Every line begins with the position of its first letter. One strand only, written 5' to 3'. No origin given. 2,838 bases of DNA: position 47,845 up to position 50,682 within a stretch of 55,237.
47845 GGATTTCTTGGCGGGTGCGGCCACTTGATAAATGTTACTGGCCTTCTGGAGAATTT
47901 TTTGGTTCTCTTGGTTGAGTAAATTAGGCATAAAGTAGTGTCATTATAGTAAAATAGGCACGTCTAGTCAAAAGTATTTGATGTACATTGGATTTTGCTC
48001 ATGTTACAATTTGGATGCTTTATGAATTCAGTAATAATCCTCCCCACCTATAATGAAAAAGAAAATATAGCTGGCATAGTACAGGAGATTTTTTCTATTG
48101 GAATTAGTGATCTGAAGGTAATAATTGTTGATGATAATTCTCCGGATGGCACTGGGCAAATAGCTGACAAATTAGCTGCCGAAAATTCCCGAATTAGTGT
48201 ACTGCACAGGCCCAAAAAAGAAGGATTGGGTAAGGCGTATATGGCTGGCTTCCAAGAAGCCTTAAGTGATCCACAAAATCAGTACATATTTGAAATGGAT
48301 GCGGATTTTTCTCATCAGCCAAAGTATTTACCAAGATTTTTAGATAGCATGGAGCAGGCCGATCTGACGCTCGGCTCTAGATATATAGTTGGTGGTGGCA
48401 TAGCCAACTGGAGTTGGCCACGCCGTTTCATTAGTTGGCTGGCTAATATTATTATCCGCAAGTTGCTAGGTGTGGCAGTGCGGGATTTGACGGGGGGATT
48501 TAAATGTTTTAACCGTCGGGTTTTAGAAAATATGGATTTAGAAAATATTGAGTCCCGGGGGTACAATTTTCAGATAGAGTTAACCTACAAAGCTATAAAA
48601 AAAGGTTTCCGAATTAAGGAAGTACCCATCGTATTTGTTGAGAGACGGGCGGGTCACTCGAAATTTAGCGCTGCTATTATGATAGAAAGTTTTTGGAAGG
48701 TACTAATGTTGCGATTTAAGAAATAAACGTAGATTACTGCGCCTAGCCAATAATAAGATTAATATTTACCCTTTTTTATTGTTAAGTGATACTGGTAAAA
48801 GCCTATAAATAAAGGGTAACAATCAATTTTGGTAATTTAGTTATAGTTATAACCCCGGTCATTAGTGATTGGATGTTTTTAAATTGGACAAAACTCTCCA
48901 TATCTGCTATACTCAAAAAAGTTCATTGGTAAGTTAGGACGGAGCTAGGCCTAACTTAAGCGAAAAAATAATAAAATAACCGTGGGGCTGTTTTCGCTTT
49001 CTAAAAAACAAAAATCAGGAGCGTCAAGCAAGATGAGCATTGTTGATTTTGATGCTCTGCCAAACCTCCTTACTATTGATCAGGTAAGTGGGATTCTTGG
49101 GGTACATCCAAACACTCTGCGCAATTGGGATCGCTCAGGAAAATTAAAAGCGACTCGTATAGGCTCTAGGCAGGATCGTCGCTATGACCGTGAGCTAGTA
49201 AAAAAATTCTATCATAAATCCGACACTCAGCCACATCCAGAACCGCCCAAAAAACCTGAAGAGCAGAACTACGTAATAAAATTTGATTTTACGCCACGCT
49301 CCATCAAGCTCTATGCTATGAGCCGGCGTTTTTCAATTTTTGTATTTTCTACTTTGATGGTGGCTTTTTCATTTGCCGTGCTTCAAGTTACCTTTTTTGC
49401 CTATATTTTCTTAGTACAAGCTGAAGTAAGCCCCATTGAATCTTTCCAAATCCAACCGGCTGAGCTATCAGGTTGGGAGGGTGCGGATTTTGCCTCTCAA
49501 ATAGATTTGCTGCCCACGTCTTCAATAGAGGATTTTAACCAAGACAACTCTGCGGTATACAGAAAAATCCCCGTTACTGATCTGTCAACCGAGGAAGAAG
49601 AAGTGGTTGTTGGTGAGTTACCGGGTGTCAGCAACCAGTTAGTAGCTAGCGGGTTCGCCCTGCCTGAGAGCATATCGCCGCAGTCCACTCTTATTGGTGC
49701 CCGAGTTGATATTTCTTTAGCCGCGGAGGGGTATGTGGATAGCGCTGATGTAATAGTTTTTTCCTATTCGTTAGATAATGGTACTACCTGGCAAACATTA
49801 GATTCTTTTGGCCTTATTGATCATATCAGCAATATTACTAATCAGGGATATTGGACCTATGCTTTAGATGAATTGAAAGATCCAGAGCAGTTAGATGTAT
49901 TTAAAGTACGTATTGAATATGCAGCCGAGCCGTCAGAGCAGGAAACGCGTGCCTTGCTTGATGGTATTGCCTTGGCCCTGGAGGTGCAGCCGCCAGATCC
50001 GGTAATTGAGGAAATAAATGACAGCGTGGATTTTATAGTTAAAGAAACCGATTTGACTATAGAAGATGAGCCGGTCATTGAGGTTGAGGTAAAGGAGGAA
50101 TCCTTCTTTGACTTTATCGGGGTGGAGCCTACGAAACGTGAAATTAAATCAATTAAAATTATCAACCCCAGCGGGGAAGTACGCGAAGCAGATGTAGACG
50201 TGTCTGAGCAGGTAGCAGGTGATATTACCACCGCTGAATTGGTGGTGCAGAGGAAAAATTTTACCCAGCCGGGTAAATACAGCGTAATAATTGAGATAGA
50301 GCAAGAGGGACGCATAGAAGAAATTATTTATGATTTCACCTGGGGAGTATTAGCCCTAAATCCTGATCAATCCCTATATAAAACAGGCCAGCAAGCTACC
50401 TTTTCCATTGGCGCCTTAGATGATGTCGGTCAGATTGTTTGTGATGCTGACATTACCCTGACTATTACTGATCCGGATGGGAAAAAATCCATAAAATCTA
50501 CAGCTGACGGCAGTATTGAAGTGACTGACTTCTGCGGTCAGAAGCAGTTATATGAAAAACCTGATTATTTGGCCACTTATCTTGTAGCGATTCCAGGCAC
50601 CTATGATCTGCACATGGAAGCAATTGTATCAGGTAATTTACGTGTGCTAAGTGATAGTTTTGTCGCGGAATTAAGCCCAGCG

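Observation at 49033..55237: Giant ORF missing from the ORF track: HTH domain, one TM helix, then at least 1900 aa of predicted extracellular sequence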

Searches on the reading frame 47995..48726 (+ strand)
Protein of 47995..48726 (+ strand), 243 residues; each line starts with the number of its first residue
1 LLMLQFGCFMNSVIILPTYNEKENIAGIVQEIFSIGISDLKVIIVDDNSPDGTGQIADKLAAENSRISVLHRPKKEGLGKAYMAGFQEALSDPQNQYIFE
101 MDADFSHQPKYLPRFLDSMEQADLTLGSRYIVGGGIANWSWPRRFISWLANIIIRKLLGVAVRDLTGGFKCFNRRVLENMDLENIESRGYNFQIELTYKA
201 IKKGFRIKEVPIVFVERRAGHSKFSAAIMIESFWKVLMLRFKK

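Call 7: search_protein_families(library=pfam, proteins=[window:47995-48726:+])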
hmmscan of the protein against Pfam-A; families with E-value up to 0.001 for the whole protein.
window:47995-48726:+ (243 aa): 2 families
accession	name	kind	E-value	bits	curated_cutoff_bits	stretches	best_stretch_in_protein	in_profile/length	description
PF00535.33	Glycos_transf_2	-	2e-35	122.6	23.3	1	14-179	2-166/168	Glycosyl transferase family 2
PF13641.12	Glyco_tranf_2_3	-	9.2e-08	32.8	27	1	14-226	5-219/230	Glycosyltransferase like family 2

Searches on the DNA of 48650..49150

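Call 53: search_rna_families(source=window, start=48650, end=49150, threshold=evalue, max_evalue=5)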
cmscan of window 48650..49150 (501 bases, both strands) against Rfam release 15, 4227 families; matches with E-value up to 5: 3.
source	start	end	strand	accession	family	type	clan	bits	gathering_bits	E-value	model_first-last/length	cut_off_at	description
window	48952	49003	-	RF02548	Oskar_OES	Cis-reg;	-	17.4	46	3.5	1-67/67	no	Oocyte entry signal (OES) from oskar mRNA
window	48764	48827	-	RF02688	RAGATH-13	Gene; ribozyme;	-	17.3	80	1.4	1-95/95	no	RAGATH-13 RNA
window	48878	49018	+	RF02157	NPPA-AS1_2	Gene; lncRNA;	-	16.6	60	3.5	1-150/150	no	NPPA antisense RNA 1 conserved region 2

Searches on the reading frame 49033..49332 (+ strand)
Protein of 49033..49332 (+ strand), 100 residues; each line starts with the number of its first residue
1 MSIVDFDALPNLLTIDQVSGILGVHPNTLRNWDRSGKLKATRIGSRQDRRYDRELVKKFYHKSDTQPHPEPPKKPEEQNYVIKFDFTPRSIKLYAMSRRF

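Call 4: search_protein_families(library=pfam, proteins=[window:49033-49332:+], max_evalue=1)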
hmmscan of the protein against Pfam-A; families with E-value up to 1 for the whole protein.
window:49033-49332:+ (100 aa): 6 families
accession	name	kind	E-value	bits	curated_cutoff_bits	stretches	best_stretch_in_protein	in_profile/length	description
PF12728.13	HTH_17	-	8e-10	39.3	27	1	12-59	1-46/51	Helix-turn-helix domain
PF13411.12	MerR_1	-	6e-09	36.3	21.6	1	14-58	2-45/69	MerR HTH family regulatory protein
PF00376.29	MerR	-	1.2e-07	31.9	28.2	1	14-51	1-38/38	MerR family regulatory protein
PF01527.26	HTH_Tnp_1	-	0.0065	17.1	24.1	1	14-45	25-53/75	Transposase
PF13384.12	HTH_23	-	0.043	14.1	24.6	1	13-32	18-37/50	Homeodomain-like domain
PF13542.12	HTH_Tnp_ISL3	-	0.1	12.5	27.4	1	12-33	27-47/51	Helix-turn-helix domain of transposase family ISL3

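Call 5: search_protein_families(library=ncbifam, proteins=[window:49033-49332:+], max_evalue=1)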
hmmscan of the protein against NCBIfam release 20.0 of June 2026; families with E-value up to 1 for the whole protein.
window:49033-49332:+ (100 aa): 5 families
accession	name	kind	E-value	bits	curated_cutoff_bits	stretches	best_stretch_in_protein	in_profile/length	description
TIGR01764.1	excise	domain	1.5e-06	28.4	28.8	1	12-61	1-48/49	excisionase family DNA-binding protein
NF047375.1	HeatShock_HspR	equivalog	8.3e-06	25.7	105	1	12-58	3-48/92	heat shock protein transcriptional repressor HspR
NF033787.1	HTH_BldC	subfamily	1.5e-05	24.7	77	1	12-58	2-47/49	BldC family transcriptional regulator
NF033518.0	transpos_IS607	equivalog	3.8e-05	23.3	110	1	17-66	2-50/187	IS607 family transposase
NF047377.1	heat_HspR_dupli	exception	0.13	11.7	300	1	21-51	14-164/214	heat shock protein transcriptional repressor HspR, fused homodimer type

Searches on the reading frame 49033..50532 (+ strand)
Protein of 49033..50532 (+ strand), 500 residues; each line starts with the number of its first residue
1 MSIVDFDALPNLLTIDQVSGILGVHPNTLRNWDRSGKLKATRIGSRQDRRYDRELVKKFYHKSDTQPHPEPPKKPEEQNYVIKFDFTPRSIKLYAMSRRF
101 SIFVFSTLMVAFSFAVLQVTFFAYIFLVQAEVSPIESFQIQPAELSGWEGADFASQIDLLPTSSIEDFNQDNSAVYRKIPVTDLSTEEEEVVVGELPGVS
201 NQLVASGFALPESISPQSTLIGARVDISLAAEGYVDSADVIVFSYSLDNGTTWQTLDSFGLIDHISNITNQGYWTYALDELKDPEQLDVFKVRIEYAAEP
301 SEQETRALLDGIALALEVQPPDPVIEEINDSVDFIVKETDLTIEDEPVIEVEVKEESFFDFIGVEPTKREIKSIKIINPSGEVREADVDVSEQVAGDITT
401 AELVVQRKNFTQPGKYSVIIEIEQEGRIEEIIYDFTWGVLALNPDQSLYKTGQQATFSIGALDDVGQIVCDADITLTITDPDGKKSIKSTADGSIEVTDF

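Call 6: find_homologous_proteins(query=window:49033-50532:+)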
Query window:49033-50532:+ (500 aa): 3 proteins with E <= 0.001 among 8000 candidates.
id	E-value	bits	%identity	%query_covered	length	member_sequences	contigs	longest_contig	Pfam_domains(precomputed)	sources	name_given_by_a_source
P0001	2.3e-127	444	43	100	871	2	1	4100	PF12728.14,PF00376.30,PF13411.13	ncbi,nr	ncbi:helix-turn-helix domain-containing protein, partial [Patescibacteria group bacterium]|nr:helix-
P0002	6.5e-115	403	41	99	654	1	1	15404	PF12728.14,PF00376.30,PF13411.13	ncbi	ncbi:MAG: helix-turn-helix domain-containing protein, partial [Patescibacteria group bacterium]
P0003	3.4e-4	38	57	8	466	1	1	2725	PF00376.30,PF13411.13,PF01527.27,PF01555.25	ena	-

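Call 10: find_encoding_contigs(protein=P0002, flank=10000)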
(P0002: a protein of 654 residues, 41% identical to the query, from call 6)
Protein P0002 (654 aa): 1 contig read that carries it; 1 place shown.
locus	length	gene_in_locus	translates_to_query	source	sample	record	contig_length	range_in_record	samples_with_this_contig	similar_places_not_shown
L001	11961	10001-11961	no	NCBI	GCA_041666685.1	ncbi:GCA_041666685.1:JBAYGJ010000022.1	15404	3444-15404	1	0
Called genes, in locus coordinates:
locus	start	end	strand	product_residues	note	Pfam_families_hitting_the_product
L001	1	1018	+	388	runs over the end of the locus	-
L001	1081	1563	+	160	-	-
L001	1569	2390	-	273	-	PF03372:Exo_endo_phos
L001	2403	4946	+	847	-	PF00690:Cation_ATPase_N, PF00122:E1-E2_ATPase, PF00702:Hydrolase, PF13246:Cation_ATPase, PF00689:Cation_ATPase_C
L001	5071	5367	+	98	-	-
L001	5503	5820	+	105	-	-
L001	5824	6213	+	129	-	PF04024:PspC, PF18917:LiaI-LiaF-like_TM1 (weak)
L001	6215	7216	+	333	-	PF18917:LiaI-LiaF-like_TM1 (weak), PF17115:Toast_rack_N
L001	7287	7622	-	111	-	PF00076:RRM_1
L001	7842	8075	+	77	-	-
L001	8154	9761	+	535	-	-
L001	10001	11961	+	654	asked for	PF00376:MerR (weak), PF12728:HTH_17, PF13411:MerR_1 (faint)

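Call 11: find_encoding_contigs(protein=P0001, flank=10000)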
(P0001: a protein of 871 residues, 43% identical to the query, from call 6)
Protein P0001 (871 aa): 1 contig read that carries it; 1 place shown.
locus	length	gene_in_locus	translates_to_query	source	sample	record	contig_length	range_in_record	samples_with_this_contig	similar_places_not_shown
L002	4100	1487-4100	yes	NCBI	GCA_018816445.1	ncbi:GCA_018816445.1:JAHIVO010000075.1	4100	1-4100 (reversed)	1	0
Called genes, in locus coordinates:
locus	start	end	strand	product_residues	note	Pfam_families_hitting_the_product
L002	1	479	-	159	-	PF03816:LytR_cpsA_psr (weak)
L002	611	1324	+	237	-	PF00535:Glycos_transf_2, PF13641:Glyco_tranf_2_3 (weak)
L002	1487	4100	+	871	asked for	PF00376:MerR (weak), PF12728:HTH_17, PF13411:MerR_1 (weak)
